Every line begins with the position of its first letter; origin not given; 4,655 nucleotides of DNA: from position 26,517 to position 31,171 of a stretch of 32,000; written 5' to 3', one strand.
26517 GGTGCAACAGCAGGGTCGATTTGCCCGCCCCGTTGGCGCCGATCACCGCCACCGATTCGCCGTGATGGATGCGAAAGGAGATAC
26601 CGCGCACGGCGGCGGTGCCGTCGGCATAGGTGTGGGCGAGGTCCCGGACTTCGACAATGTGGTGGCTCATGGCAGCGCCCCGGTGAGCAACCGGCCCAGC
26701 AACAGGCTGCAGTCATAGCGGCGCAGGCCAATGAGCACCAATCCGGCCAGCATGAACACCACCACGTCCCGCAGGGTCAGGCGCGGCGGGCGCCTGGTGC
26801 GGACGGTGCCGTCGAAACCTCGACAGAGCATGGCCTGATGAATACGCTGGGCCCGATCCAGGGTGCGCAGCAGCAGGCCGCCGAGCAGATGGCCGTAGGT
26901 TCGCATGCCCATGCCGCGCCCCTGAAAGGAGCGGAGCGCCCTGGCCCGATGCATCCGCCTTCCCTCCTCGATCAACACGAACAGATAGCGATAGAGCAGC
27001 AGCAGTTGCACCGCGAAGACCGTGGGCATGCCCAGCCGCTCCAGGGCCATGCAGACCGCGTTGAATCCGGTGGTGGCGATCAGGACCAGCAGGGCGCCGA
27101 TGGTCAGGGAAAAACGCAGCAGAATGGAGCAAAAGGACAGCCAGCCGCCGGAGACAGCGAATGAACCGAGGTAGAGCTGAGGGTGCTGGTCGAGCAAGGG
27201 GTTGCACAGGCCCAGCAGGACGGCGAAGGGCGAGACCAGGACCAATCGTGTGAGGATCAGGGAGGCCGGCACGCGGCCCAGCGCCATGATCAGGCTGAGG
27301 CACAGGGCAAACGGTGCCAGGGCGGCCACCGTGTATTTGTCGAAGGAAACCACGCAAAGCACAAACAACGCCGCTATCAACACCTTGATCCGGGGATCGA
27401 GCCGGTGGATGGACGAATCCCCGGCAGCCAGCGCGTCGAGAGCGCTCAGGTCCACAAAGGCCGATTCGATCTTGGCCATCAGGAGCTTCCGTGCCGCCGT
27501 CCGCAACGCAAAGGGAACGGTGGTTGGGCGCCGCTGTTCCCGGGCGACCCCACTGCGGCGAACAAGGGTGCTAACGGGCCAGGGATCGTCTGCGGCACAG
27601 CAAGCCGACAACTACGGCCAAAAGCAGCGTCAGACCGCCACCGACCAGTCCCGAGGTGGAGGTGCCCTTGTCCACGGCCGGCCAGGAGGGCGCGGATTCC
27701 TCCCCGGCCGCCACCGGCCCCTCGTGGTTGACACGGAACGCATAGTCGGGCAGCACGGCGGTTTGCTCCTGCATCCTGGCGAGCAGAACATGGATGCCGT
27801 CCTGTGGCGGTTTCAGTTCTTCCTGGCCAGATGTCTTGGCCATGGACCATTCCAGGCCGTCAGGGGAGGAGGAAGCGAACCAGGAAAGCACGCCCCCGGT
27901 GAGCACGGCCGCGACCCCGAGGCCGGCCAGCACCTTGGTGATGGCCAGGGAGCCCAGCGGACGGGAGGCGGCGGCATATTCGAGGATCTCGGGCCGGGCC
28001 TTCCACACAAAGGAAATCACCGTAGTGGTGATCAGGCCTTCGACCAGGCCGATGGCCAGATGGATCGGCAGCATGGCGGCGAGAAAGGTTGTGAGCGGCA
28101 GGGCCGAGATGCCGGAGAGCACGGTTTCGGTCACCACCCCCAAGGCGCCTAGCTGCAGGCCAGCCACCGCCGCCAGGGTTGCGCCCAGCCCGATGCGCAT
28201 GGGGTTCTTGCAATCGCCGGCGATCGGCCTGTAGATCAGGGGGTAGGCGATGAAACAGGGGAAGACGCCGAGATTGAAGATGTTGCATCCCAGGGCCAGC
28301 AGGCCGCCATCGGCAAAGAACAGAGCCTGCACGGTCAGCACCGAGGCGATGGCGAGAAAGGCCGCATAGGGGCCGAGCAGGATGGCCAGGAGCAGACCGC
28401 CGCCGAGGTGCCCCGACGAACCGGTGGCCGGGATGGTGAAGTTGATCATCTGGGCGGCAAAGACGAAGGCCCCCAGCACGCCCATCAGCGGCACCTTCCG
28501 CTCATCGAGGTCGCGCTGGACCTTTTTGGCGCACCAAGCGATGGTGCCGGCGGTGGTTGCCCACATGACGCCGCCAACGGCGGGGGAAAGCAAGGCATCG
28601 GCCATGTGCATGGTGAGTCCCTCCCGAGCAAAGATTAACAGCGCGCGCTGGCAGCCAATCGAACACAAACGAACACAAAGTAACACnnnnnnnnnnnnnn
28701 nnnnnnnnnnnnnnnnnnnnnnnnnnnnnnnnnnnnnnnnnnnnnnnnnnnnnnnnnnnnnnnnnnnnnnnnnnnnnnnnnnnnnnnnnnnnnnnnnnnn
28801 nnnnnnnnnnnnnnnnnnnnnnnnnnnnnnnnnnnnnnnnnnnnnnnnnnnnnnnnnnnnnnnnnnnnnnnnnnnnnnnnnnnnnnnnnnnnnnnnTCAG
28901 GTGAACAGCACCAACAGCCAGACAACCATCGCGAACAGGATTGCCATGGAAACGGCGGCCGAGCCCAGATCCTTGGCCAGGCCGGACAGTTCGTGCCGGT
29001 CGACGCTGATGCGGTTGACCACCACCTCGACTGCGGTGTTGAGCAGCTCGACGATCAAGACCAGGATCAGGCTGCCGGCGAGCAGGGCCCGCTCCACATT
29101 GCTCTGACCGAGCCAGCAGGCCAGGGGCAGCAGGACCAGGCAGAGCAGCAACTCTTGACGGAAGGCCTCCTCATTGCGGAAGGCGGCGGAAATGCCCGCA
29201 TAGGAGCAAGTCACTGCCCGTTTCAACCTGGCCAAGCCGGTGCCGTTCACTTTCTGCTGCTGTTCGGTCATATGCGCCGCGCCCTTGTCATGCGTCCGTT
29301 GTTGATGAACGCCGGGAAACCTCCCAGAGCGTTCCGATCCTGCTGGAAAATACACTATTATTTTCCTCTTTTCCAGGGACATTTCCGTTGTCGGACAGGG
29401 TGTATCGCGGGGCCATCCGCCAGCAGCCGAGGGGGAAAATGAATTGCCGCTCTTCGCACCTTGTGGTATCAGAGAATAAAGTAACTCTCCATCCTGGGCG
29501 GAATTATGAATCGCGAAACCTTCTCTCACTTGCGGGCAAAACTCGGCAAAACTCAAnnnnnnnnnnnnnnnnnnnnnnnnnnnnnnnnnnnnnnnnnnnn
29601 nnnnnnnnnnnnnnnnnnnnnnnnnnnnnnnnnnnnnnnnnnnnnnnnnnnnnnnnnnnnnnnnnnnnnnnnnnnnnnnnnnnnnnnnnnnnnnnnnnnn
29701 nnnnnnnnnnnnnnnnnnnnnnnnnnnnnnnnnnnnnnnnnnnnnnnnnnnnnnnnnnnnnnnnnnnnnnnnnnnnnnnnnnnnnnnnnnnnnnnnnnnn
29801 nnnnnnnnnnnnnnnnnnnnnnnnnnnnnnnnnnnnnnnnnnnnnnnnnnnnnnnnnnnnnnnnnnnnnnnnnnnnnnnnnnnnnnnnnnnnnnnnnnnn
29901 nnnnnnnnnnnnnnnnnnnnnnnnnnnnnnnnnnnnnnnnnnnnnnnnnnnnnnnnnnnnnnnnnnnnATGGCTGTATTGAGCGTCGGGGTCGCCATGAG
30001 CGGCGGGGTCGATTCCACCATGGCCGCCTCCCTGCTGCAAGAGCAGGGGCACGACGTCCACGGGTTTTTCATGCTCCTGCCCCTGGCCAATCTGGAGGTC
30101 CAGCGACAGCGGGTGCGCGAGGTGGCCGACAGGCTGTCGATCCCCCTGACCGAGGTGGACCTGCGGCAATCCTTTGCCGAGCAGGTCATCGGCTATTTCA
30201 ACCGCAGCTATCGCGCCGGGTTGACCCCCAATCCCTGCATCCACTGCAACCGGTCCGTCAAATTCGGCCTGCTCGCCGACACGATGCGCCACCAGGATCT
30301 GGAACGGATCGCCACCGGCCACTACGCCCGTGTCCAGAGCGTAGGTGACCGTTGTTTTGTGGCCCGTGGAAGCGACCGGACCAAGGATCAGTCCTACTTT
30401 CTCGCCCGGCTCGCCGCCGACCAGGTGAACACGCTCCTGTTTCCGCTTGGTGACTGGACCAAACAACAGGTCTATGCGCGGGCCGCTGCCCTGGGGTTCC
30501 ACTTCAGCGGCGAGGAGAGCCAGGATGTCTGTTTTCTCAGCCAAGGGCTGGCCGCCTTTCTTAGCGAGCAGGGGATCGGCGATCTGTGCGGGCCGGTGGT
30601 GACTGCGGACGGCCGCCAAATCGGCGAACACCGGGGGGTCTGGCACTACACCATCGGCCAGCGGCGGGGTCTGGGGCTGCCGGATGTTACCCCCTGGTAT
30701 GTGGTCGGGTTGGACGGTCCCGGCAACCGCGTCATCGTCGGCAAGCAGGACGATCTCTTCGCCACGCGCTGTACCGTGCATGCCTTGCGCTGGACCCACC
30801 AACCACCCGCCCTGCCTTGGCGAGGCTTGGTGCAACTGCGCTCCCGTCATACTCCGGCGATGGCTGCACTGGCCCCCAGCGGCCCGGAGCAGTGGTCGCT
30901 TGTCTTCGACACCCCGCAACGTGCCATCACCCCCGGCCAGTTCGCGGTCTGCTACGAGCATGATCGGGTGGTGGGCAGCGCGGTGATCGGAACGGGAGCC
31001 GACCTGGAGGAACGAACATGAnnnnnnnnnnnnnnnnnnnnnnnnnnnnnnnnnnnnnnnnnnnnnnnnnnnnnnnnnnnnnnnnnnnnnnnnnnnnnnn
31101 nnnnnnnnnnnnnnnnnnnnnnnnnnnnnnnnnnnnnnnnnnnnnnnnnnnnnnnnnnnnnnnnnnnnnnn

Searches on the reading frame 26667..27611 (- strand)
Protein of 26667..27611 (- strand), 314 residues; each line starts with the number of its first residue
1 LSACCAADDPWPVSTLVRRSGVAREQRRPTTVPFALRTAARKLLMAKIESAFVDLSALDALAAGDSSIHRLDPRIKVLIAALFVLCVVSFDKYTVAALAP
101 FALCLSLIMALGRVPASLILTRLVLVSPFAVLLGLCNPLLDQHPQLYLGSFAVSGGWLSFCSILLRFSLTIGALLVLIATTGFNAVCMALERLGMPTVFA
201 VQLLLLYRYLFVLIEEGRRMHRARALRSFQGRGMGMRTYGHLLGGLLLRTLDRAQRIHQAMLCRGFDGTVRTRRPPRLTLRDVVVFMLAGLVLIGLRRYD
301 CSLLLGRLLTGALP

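Call 60: search_protein_families(library=pfam, proteins=[window:26667-27611:-], max_evalue=0.001)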
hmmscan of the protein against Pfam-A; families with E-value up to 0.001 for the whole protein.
window:26667-27611:- (314 aa): 1 family
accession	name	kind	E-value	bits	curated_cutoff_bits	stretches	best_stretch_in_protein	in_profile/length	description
PF02361.21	CbiQ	-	5.3e-33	114.9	25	1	65-269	2-211/216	Cobalt transport protein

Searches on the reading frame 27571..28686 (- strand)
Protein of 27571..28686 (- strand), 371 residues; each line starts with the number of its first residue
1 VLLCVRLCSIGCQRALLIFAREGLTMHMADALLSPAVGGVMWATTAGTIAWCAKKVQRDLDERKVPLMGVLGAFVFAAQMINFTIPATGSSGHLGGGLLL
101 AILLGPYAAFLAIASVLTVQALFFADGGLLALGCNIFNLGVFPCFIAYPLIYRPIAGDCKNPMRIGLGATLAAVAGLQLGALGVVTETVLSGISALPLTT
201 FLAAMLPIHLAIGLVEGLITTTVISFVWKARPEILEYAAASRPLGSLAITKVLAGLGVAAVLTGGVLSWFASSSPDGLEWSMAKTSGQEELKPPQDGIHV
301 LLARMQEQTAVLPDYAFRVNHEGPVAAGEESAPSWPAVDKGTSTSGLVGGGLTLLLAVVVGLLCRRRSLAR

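Call 60: search_protein_families(library=pfam, proteins=[window:27571-28686:-], max_evalue=0.001)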
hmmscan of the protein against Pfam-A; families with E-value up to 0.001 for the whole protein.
window:27571-28686:- (371 aa): 2 families
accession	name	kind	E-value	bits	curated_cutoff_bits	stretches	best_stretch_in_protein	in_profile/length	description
PF01891.21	CbiM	-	4.2e-60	203.5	23.1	1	27-234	1-205/205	Cobalt uptake substrate-specific transmembrane region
PF13190.11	PDGLE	-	2.9e-30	104.5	27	1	251-366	2-102/102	PDGLE domain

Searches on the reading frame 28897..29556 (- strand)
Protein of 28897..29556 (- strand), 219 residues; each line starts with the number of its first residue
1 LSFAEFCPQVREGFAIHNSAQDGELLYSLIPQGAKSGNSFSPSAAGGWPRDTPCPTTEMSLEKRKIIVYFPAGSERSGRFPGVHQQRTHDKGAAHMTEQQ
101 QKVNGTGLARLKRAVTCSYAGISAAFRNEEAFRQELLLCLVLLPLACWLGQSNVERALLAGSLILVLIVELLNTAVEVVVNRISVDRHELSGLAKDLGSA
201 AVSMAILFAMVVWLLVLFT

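Call 84: search_protein_families(library=pfam, proteins=[window:28897-29556:-], max_evalue=0.01)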
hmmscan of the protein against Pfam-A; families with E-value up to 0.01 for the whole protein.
window:28897-29556:- (219 aa): 1 family
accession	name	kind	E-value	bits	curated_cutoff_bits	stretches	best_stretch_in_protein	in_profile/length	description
PF01219.24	DAGK_prokar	-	3.5e-32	110.7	22.3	1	117-217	2-102/102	Prokaryotic diacylglycerol kinase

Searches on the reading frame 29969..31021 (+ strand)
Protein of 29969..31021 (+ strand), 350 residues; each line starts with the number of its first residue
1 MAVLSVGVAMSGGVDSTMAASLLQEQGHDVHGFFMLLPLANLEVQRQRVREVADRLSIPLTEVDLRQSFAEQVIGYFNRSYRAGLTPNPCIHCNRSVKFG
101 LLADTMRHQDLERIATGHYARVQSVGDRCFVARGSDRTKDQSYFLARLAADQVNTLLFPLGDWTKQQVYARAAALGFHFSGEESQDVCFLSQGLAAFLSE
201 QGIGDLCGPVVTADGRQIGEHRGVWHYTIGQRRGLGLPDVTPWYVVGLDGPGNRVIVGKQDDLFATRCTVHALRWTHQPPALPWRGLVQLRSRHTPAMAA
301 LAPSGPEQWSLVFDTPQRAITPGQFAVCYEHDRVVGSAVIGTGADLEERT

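Call 7: search_protein_families(library=pfam, proteins=[window:29969-31021:+], max_evalue=0.001)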
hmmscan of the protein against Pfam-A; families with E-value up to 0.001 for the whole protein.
window:29969-31021:+ (350 aa): 5 families
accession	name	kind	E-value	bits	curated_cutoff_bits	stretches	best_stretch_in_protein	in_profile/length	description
PF03054.22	tRNA_Me_trans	-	1e-56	192.3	20.6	1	6-191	3-201/202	tRNA methyl transferase HUP domain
PF20259.3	tRNA_Me_trans_M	-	5.5e-18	64.7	27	1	203-259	8-66/66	tRNA methyl transferase PRC-barrel domain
PF20258.4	tRNA_Me_trans_C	-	2.1e-15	57.3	20.6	1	267-340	3-77/77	Aminomethyltransferase beta-barrel domain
PF00733.27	Asn_synthase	-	9e-05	22.7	21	1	5-68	19-82/354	Asparagine synthase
PF24167.1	DUF7411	-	0.00012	22.2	28.7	1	5-128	2-123/194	Family of unknown function (DUF7411)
